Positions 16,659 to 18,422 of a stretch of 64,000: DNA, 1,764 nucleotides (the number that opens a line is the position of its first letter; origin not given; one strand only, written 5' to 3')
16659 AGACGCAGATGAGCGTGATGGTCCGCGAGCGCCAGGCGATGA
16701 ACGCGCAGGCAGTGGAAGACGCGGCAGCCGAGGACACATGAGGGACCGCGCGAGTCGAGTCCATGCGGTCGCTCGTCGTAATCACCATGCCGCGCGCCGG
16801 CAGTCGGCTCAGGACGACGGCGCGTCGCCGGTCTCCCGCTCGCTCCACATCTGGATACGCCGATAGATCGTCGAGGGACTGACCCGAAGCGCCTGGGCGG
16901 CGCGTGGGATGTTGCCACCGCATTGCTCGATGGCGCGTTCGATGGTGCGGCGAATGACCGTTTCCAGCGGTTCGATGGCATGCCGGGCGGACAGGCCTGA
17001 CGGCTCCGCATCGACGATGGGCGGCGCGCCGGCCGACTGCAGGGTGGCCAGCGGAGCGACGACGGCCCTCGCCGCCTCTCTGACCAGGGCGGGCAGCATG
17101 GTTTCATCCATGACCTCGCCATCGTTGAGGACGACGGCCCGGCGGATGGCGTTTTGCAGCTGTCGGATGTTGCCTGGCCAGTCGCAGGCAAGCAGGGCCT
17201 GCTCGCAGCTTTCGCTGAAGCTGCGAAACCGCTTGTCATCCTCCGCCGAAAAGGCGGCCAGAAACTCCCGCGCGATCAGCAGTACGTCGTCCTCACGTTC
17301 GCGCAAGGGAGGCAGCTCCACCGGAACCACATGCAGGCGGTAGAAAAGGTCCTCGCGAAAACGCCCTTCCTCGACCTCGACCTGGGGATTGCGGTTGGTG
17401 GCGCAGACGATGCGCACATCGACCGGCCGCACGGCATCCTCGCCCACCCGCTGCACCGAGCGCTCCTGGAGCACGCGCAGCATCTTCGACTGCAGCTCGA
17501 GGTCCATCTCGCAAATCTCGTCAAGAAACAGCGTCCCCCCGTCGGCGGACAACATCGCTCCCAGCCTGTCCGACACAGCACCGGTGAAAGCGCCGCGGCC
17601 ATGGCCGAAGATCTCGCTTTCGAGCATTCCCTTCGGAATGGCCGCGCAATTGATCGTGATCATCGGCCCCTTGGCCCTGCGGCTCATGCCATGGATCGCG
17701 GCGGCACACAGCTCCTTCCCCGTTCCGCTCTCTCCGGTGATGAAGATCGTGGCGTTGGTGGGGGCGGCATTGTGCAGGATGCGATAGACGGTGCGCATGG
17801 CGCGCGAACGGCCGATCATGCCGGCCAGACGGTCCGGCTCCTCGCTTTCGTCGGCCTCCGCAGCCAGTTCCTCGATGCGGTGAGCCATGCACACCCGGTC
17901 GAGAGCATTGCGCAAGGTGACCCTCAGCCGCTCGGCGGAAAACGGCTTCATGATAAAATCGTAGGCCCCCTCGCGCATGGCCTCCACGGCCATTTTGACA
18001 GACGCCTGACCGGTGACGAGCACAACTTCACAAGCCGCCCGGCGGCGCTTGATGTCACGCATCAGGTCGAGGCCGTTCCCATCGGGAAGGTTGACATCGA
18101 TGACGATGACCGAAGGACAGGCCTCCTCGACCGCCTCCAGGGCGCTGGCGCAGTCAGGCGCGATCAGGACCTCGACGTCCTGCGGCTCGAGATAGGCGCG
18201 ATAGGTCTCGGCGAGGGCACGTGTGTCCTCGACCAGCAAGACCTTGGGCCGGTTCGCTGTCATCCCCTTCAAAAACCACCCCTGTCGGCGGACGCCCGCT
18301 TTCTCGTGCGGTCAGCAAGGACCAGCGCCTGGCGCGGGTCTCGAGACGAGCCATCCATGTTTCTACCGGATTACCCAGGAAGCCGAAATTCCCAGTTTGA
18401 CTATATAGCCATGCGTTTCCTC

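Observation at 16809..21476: Possible LuxO/Qrr-like circuit in an alphaproteobacterium: orphan LuxO-like activator, BTAD regulator and sigma54-type promoter with sRNA candidates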

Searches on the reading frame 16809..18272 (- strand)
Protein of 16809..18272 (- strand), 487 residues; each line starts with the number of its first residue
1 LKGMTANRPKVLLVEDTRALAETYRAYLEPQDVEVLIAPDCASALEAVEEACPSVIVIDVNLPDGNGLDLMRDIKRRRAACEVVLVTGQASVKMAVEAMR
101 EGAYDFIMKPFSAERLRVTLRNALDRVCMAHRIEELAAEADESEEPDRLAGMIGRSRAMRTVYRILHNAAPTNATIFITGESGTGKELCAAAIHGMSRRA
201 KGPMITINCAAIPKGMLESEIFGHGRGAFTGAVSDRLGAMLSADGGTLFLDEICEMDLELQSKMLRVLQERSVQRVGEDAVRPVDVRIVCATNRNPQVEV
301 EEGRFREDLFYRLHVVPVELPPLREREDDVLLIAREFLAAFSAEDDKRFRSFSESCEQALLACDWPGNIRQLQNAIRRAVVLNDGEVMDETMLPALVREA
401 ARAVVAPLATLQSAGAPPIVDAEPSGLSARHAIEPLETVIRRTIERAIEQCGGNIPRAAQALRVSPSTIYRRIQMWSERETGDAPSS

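Call 3: search_protein_families(library=pfam, proteins=[window:16809-18272:-])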
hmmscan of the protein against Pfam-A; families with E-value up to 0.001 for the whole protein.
window:16809-18272:- (487 aa): 10 families
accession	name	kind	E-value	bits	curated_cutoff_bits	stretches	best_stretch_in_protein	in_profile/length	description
PF00158.32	Sigma54_activat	-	2.7e-67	226.1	20.2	1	152-318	1-167/168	Sigma-54 interaction domain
PF00072.30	Response_reg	-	1.7e-25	89.8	30.2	1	11-120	1-110/111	Response regulator receiver domain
PF25601.1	AAA_lid_14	-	3.9e-22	78.3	27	1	324-402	1-79/87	AAA+ ATPase lid domain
PF14532.12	Sigma54_activ_2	-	1.3e-21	77.8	25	1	153-323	1-138/138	Sigma-54 interaction domain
PF02954.25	HTH_8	-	3.6e-09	36.6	22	1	441-474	7-40/42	Bacterial regulatory protein, Fis family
PF13384.12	HTH_23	-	2.7e-06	27.5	24.6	1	446-479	12-45/50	Homeodomain-like domain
PF07728.20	AAA_5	-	6e-06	26.8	22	1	176-299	2-127/139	AAA domain (dynein-related subfamily)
PF13556.12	HTH_30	-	8.1e-05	22.8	27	1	450-478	10-38/59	PucR C-terminal helix-turn-helix domain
PF01078.27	Mg_chelatase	-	0.00016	21.6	20.3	0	233-299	95-163/207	Magnesium chelatase, subunit ChlI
PF13551.12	HTH_29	-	0.00046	20.7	28.1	0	449-476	9-36/64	Winged helix-turn helix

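Call 4: search_protein_families(library=ncbifam, proteins=[window:16809-18272:-])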
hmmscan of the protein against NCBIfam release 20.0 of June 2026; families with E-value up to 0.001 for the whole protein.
window:16809-18272:- (487 aa): 114 families (the best 25 are shown)
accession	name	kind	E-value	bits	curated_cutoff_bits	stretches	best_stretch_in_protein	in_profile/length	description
NF041946.1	LuxO_transreg_Vib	equivalog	2.7e-168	560.6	800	1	13-478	1-462/463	quorum-sensing sigma-54 dependent transcriptional regulator LuxO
NF008469.0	PRK11361.1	equivalog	4.1e-118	395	714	1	8-475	4-453/461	acetoacetate metabolism transcriptional regulator AtoC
TIGR02915.1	PEP_resp_reg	equivalog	2.9e-116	388.9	502.6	1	11-474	1-440/445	PEP-CTERM-box response regulator transcription factor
TIGR01818.1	ntrC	equivalog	2e-113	379.6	558.6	1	11-474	1-461/463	nitrogen regulation protein NR(I)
NF007689.0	PRK10365.1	equivalog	3.1e-101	339.3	760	1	4-424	1-407/441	sigma-54-dependent response regulator transcription factor ZraR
NF051870.1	NAssimRespRegNtrX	equivalog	3.2e-99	332.9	600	1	10-474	3-448/452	nitrogen assimilation response regulator NtrX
TIGR01817.1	nifA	equivalog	4.2e-97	326.1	528.85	1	140-475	186-526/534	nif-specific transcriptional activator NifA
NF003451.0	PRK05022.1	equivalog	2e-95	320.5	476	1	115-471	147-503/512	nitric oxide reductase transcriptional regulator NorR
NF050807.1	TransRegFlbDCaul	equivalog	6.9e-93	312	750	1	38-478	30-440/454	sigma-54-dependent transcriptional regulator FlbD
NF041552.1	TF_PrdR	equivalog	7e-92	308.6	795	1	131-475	249-575/577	sigma-54 dependent transcriptional regulator PrdR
NF008176.1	PRK10923.1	equivalog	1.7e-90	303.9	620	1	10-401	5-389/469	nitrogen regulation protein NR(I)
NF049963.1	RespRegFlgRCampy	domain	2.6e-88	296.7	750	1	41-387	34-371/429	fla regulon two-component system response regulator FlgR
NF038308.1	RNA_repair_RtcR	equivalog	4.4e-88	296.4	650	1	84-470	115-505/530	RNA repair transcriptional activator RtcR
NF011695.0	PRK15115.1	equivalog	3.2e-86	289.9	763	1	8-394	6-379/445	two-component system response regulator GlrR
TIGR02329.1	propionate_PrpR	equivalog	1.3e-81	274.9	499.2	1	111-474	170-525/526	propionate catabolism operon regulatory protein PrpR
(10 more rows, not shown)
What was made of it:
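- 16809..18263 (-): LuxO-family sigma-54-dependent response regulator (REC, AAA+ with GAFTGA, Fis-type HTH). It is an orphan: no kinase or HPt gene is adjacent. Pfam and NCBIfam results (calls 3, 4).
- On LuxO (Vibrio-type quorum-sensing response regulator): It is the best of 114 models (next is AtoC at 395) but is below the cut-off (call 4).
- Checked: AtoC scores 395 and NtrC 380 (call 4).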

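Call 10: find_homologous_proteins(query=window:16809-18272:-, max_evalue=1e-50)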
Query window:16809-18272:- (487 aa): 7995 proteins with E <= 1e-50 among 8000 candidates; the best 120 are listed.
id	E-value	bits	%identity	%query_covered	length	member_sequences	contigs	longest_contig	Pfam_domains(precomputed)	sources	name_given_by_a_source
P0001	0.0e+0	1047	99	99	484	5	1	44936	PF00158.33,PF13384.13,PF25601.2,PF02954.26,PF14532.13,PF07728.21,PF00072.31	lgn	-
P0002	1.2e-220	751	74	97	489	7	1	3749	PF00158.33,PF25601.2,PF02954.26,PF14532.13,PF07728.21,PF00072.31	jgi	jgi:two-component system repressor protein LuxO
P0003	1.7e-219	748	73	97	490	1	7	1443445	PF00158.33,PF13384.13,PF25601.2,PF02954.26,PF14532.13,PF07728.21,PF00072.31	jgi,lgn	jgi:two-component system repressor protein LuxO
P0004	2.5e-202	691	69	97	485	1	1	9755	PF00158.33,PF25601.2,PF02954.26,PF14532.13,PF07728.21,PF00072.31,PF13556.13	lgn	-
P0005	4.5e-200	684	65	98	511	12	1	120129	PF00158.33,PF25601.2,PF02954.26,PF14532.13,PF07728.21,PF00072.31,PF01078.28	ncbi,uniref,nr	ncbi:sigma-54 dependent transcriptional regulator [Stappia stellulata]|uniref:sigma-54-dependent tra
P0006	6.9e-200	683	68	96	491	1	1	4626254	PF00158.33,PF25601.2,PF02954.26,PF14532.13,PF07728.21,PF00072.31,PF01078.28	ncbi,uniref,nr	ncbi:sigma-54 dependent transcriptional regulator [Stappia sp. ES.058]|uniref:sigma-54-dependent tra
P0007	9.5e-200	683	65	99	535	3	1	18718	PF00158.33,PF25601.2,PF02954.26,PF14532.13,PF07728.21,PF00072.31,PF13556.13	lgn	-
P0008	6.5e-199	680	65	97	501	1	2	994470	PF00158.33,PF25601.2,PF02954.26,PF14532.13,PF07728.21,PF00072.31,PF01078.28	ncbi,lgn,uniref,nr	ncbi:sigma-54-dependent transcriptional regulator [Stappia stellulata]|uniref:sigma-54-dependent tra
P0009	1.3e-197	676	66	98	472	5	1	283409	PF00158.33,PF25601.2,PF02954.26,PF14532.13,PF07728.21,PF00072.31,PF01078.28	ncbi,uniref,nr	ncbi:sigma-54-dependent transcriptional regulator [Stappia indica]|uniref:sigma-54-dependent transcr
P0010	5.1e-196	670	64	99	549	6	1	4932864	PF00158.33,PF25601.2,PF02954.26,PF14532.13,PF07728.21,PF00072.31,PF13191.13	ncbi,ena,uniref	ncbi:sigma-54-dependent transcriptional regulator [Stappia sp.]|uniref:sigma-54-dependent transcript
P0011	3.5e-190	651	63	98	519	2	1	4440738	PF00158.33,PF25601.2,PF02954.26,PF14532.13,PF07728.21,PF00072.31,PF13191.13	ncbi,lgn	-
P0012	1.9e-189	649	61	98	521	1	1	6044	PF00158.33,PF25601.2,PF02954.26,PF14532.13,PF07728.21,PF00072.31,PF13191.13,PF13556.13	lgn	-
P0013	9.1e-188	643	65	98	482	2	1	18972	PF00158.33,PF13384.13,PF25601.2,PF02954.26,PF00004.36,PF14532.13,PF07728.21,PF00072.31,PF01078.28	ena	-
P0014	2.2e-183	629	63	98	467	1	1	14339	PF00158.33,PF25601.2,PF02954.26,PF14532.13,PF07728.21,PF00072.31,PF01078.28,PF13556.13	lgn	-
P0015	8.1e-182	623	63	98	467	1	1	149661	PF00158.33,PF13384.13,PF25601.2,PF02954.26,PF14532.13,PF07728.21,PF00072.31,PF01078.28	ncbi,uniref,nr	ncbi:sigma-54-dependent Fis family transcriptional regulator [Stappia sp. F7233]|uniref:Sigma-54-dep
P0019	4.6e-177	608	60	99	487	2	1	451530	PF00158.33,PF25601.2,PF02954.26,PF14532.13,PF07728.21,PF00072.31,PF01078.28,PF13556.13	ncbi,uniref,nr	ncbi:response regulator [Stappia sp. GBMRC 2046]|uniref:Response regulator n=2 Tax=Stappia sediminis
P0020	1.4e-175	603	61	99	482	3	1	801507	PF00158.33,PF13384.13,PF25601.2,PF02954.26,PF14532.13,PF07728.21,PF00072.31,PF01078.28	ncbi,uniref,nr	ncbi:sigma-54-dependent Fis family transcriptional regulator [Rhizobiales bacterium]|uniref:sigma-54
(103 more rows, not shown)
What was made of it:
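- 16809..18263 (-): The start at 18263 is taken from the 99%-identical 484-aa cluster P0001 (call 10).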

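Call 11: find_related_loci(query=window:16809-18272:-, collection=genome_contigs, flank=10000)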
Query window:16809-18272:- (487 aa) in genome_contigs; peptide patterns used: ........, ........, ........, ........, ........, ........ (x = any residue, [..] = any of these).
599 stretches matched a pattern (row limit reached: there are more); 588 encode a relative of the query (tblastn E <= 1e-3); the best 80 are kept; 80 distinct loci.
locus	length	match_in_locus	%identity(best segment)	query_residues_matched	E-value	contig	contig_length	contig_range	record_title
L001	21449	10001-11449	64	2-485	0e+0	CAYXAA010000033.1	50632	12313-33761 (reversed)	MAG TPA_asm: uncultured Hyphomicrobiales bacterium isolate SRP268622_co1_35 genome assembly, contig: NODE_1210_length_50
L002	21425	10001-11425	62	4-476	0e+0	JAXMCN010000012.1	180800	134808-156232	MAG: Reyranellaceae bacterium isolate STL-PRO11 C1.127.fa-12, whole genome shotgun sequence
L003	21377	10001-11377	58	4-476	3e-175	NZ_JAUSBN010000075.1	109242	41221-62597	MAG: Reyranella sp. isolate E6_metabat.bin.68 E6_k141_52699, whole genome shotgun sequence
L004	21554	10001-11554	54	4-480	4e-175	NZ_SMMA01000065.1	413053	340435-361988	Pseudovibrio flavus strain RKSG542 Contig_124, whole genome shotgun sequence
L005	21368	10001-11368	58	7-476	2e-174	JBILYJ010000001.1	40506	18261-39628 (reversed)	MAG: Reyranella sp. isolate ME2018-11-08_3300044516_group8_bin18 Rohwer_bin1919_scaffold_423_c1, whole genome shotgun se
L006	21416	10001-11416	58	10-484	1e-173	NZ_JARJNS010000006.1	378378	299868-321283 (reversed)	Rhabdaerophilum sp. SD176 Scaffold6_1, whole genome shotgun sequence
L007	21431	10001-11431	57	4-487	8e-172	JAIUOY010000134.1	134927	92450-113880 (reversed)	MAG: Proteobacteria bacterium isolate REYR2 megahit-bin.38~k141_182108, whole genome shotgun sequence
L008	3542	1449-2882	58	6-478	5e-179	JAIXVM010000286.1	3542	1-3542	MAG: Hyphomonadaceae bacterium isolate D1_MAG_00065 pond_D1_MAG_00065_000000000010, whole genome shotgun sequence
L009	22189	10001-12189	56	7-476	5e-169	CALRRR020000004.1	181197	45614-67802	MAG: Hydrogenophaga intermedia isolate JJ-DHS13-24-3-mx-bin514 genome assembly, contig: JJ-OR12-02-C50, whole genome sho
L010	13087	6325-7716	56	10-476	3e-166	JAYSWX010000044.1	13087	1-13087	MAG: Phyllobacterium sp. isolate GFS_13021 GFS_13021_43, whole genome shotgun sequence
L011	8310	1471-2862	55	10-476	2e-165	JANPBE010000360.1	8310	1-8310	MAG: Phyllobacterium sp. isolate VAR_79_concoct_198 VAR_79_k141_5406309, whole genome shotgun sequence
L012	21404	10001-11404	54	8-476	6e-158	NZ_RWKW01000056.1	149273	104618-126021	Aquibium carbonis strain B2.3 NODE_60_length_149211, whole genome shotgun sequence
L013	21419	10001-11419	54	3-476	7e-156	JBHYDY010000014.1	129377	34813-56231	MAG: Mesorhizobium sp. isolate CCAP1437_1_bin-012 CCAP1437_1_bin-012_c14, whole genome shotgun sequence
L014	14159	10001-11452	52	11-481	1e-154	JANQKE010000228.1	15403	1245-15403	MAG: Alphaproteobacteria bacterium isolate PL25a_bin.146 k99_1242716, whole genome shotgun sequence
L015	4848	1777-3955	51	9-478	3e-157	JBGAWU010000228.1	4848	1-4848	MAG: Methyloglobulus sp. isolate MAG_AAO_AS.71 AAOAS-71_NODE_228_length_4848_cov_1.528191, whole genome shotgun sequence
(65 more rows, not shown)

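Call 12: find_encoding_contigs(protein=P0003, flank=10000, max_places=3)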
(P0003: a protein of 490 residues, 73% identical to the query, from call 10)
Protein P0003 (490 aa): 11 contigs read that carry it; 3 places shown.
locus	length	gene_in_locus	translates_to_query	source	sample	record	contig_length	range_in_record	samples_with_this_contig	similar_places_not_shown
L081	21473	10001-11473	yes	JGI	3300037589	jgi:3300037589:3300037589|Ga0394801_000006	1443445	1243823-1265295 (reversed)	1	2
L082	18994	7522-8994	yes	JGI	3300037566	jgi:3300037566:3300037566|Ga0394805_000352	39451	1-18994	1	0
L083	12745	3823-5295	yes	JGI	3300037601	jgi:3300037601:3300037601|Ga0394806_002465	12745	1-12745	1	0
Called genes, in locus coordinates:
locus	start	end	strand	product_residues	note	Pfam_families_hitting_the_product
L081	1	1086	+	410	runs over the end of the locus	PF00324:AA_permease, PF13520:AA_permease_2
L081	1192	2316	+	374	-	PF01699:Na_Ca_ex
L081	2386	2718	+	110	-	PF12840:HTH_20, PF01022:HTH_5 (weak), PF13412:HTH_24 (faint)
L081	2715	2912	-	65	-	-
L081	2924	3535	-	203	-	PF01810:LysE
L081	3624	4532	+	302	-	PF00126:HTH_1, PF03466:LysR_substrate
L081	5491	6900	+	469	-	PF11563:Protoglobin, PF00015:MCPsignal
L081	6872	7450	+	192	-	-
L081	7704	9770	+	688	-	PF03704:BTAD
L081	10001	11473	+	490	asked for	PF00072:Response_reg, PF00158:Sigma54_activat, PF13384:HTH_23 (faint), PF14532:Sigma54_activ_2, PF07728:AAA_5 (weak), PF25601:AAA_lid_14, PF02954:HTH_8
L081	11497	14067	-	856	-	PF00999:Na_H_Exchanger, PF00027:cNMP_binding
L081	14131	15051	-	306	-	PF00892:EamA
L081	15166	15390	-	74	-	-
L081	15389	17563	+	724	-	PF20656:MS_N, PF20658:MSG_insertion, PF01274:MS_TIM-barrel, PF20659:MS_C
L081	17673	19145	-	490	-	PF00672:HAMP, PF26769:HAMP_PhoQ (weak), PF00512:HisKA, PF02518:HATPase_c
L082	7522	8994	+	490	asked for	PF00072:Response_reg, PF00158:Sigma54_activat, PF13384:HTH_23 (faint), PF14532:Sigma54_activ_2, PF07728:AAA_5 (weak), PF25601:AAA_lid_14, PF02954:HTH_8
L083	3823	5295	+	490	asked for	PF00072:Response_reg, PF00158:Sigma54_activat, PF13384:HTH_23 (faint), PF14532:Sigma54_activ_2, PF07728:AAA_5 (weak), PF25601:AAA_lid_14, PF02954:HTH_8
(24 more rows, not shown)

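Call 13: find_encoding_contigs(protein=P0006, flank=10000, max_places=2)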
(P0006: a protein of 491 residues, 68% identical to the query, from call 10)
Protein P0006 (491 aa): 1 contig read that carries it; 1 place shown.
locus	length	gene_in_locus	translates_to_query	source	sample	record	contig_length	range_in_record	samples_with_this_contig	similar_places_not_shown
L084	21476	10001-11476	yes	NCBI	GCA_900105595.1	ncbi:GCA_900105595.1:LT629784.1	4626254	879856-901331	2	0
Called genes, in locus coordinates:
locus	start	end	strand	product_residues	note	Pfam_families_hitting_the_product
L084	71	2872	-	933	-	PF13510:Fer2_4, PF12837:Fer4_6 (faint), PF12838:Fer4_7, PF13183:Fer4_8, PF00037:Fer4 (weak), PF04879:Molybdop_Fe4S4, PF00384:Molybdopterin, PF01568:Molydop_binding, +1 more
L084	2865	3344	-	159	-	PF13302:Acetyltransf_3, PF00583:Acetyltransf_1, PF13673:Acetyltransf_10, PF08445:FR47 (faint), PF13508:Acetyltransf_7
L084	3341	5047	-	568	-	PF01257:2Fe-2S_thioredx, PF01512:Complex1_51K, PF10531:SLBB, PF10589:NADH_4Fe-4S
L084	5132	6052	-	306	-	PF00126:HTH_1, PF03466:LysR_substrate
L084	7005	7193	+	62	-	-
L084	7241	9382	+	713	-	PF03704:BTAD, PF14559:TPR_19 (faint)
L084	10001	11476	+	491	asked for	PF00072:Response_reg, PF00158:Sigma54_activat, PF01078:Mg_chelatase (faint), PF14532:Sigma54_activ_2, PF07728:AAA_5 (weak), PF25601:AAA_lid_14, PF02954:HTH_8 (weak)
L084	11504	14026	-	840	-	PF00999:Na_H_Exchanger, PF00027:cNMP_binding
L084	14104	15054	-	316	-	PF00892:EamA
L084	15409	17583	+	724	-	PF20656:MS_N, PF20658:MSG_insertion, PF01274:MS_TIM-barrel, PF20659:MS_C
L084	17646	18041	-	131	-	PF07238:PilZ (weak)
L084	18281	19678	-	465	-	PF00672:HAMP, PF26769:HAMP_PhoQ (faint), PF00512:HisKA, PF02518:HATPase_c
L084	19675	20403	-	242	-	PF00072:Response_reg, PF00486:Trans_reg_C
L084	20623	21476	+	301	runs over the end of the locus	PF13499:EF-hand_7 (faint), PF23564:EF-hand_FSTL1 (faint), PF00036:EF-hand_1 (faint), PF13405:EF-hand_6 (faint), PF13202:EF-hand_5 (faint), PF13833:EF-hand_8 (faint)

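Call 14: find_encoding_contigs(protein=P0008, flank=10000, max_places=2)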
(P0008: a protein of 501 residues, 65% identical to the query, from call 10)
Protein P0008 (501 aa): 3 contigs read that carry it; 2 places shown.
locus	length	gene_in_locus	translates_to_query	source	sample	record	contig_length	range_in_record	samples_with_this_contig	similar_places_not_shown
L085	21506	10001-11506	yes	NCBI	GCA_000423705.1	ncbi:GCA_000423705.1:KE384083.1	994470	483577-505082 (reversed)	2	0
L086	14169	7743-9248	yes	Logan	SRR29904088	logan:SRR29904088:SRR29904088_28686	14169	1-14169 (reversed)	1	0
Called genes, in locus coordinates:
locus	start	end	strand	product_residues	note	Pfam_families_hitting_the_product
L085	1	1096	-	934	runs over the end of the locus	PF13510:Fer2_4, PF12837:Fer4_6 (faint), PF12838:Fer4_7, PF13183:Fer4_8, PF00037:Fer4 (weak), PF04879:Molybdop_Fe4S4, PF00384:Molybdopterin, PF01568:Molydop_binding, +2 more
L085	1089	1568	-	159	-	PF13302:Acetyltransf_3 (weak), PF13527:Acetyltransf_9 (weak), PF00583:Acetyltransf_1, PF13673:Acetyltransf_10, PF13508:Acetyltransf_7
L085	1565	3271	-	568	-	PF01257:2Fe-2S_thioredx, PF01512:Complex1_51K, PF10531:SLBB, PF10589:NADH_4Fe-4S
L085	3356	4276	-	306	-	PF00126:HTH_1, PF03466:LysR_substrate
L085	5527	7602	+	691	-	PF03704:BTAD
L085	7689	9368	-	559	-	-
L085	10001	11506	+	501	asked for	PF00072:Response_reg, PF00158:Sigma54_activat, PF14532:Sigma54_activ_2, PF01078:Mg_chelatase (faint), PF07728:AAA_5 (weak), PF25601:AAA_lid_14, PF02954:HTH_8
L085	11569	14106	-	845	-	PF00999:Na_H_Exchanger, PF00027:cNMP_binding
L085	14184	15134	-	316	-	PF00892:EamA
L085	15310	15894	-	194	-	PF05708:Peptidase_C92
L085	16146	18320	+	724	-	PF20656:MS_N, PF20658:MSG_insertion, PF01274:MS_TIM-barrel, PF20659:MS_C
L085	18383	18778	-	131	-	PF07238:PilZ (weak)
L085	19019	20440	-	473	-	PF00672:HAMP, PF26769:HAMP_PhoQ (weak), PF00512:HisKA, PF02518:HATPase_c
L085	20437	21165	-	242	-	PF00072:Response_reg, PF00486:Trans_reg_C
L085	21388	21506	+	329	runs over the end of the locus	PF13499:EF-hand_7 (faint), PF00036:EF-hand_1 (faint), PF10591:SPARC_Ca_bdg (faint), PF13202:EF-hand_5 (faint), PF13405:EF-hand_6 (faint), PF13833:EF-hand_8 (faint), PF23564:EF-hand_FSTL1 (faint)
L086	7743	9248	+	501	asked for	PF00072:Response_reg, PF00158:Sigma54_activat, PF14532:Sigma54_activ_2, PF01078:Mg_chelatase (faint), PF07728:AAA_5 (weak), PF25601:AAA_lid_14, PF02954:HTH_8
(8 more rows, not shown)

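Call 30: find_encoding_contigs(protein=P0010, flank=7000, max_places=1)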
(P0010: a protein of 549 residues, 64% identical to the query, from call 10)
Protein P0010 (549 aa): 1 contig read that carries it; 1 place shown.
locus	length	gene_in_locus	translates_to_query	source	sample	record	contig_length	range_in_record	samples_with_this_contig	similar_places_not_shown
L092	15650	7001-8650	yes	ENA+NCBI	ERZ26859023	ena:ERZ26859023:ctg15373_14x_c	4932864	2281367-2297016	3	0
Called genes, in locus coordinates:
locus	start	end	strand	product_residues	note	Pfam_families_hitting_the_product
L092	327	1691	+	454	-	PF11563:Protoglobin, PF00015:MCPsignal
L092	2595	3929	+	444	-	PF02624:YcaO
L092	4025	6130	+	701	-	PF03704:BTAD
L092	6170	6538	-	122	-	-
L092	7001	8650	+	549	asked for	PF00072:Response_reg, PF13191:AAA_16 (faint), PF00158:Sigma54_activat, PF14532:Sigma54_activ_2, PF07728:AAA_5 (weak), PF25601:AAA_lid_14, PF02954:HTH_8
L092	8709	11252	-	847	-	PF00999:Na_H_Exchanger, PF00027:cNMP_binding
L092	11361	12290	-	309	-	PF00892:EamA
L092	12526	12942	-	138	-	PF19728:DUF6220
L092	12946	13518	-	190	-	PF02525:Flavodoxin_2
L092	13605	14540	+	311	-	PF00126:HTH_1, PF03466:LysR_substrate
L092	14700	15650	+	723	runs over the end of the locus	PF20656:MS_N, PF20658:MSG_insertion, PF01274:MS_TIM-barrel, PF20659:MS_C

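Call 31: find_encoding_contigs(protein=P0011, flank=7000, max_places=1)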
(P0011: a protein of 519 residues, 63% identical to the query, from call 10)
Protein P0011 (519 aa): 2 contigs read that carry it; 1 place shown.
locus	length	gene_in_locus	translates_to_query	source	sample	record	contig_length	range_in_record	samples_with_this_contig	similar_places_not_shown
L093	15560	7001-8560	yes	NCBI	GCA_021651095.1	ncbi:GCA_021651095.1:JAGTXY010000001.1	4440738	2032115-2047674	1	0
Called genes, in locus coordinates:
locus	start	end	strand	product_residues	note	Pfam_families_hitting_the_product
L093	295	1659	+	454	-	PF11563:Protoglobin, PF00015:MCPsignal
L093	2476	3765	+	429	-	PF02624:YcaO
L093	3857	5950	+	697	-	PF03704:BTAD, PF13431:TPR_17 (faint)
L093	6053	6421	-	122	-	-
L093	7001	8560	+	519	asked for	PF00072:Response_reg, PF13191:AAA_16 (faint), PF00158:Sigma54_activat, PF14532:Sigma54_activ_2, PF07728:AAA_5, PF25601:AAA_lid_14, PF02954:HTH_8 (weak)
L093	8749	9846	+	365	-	PF00356:LacI, PF13560:HTH_31 (faint), PF00532:Peripla_BP_1, PF13407:Peripla_BP_4, PF13377:Peripla_BP_3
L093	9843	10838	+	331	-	PF13531:SBP_bac_11, PF13343:SBP_bac_6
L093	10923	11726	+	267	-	PF00528:BPD_transp_1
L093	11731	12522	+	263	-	PF00528:BPD_transp_1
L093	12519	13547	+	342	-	PF00005:ABC_tran, PF13304:AAA_21 (faint), PF08402:TOBE_2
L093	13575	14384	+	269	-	PF00149:Metallophos, PF12850:Metallophos_2 (weak)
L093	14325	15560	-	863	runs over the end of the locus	PF00999:Na_H_Exchanger, PF00027:cNMP_binding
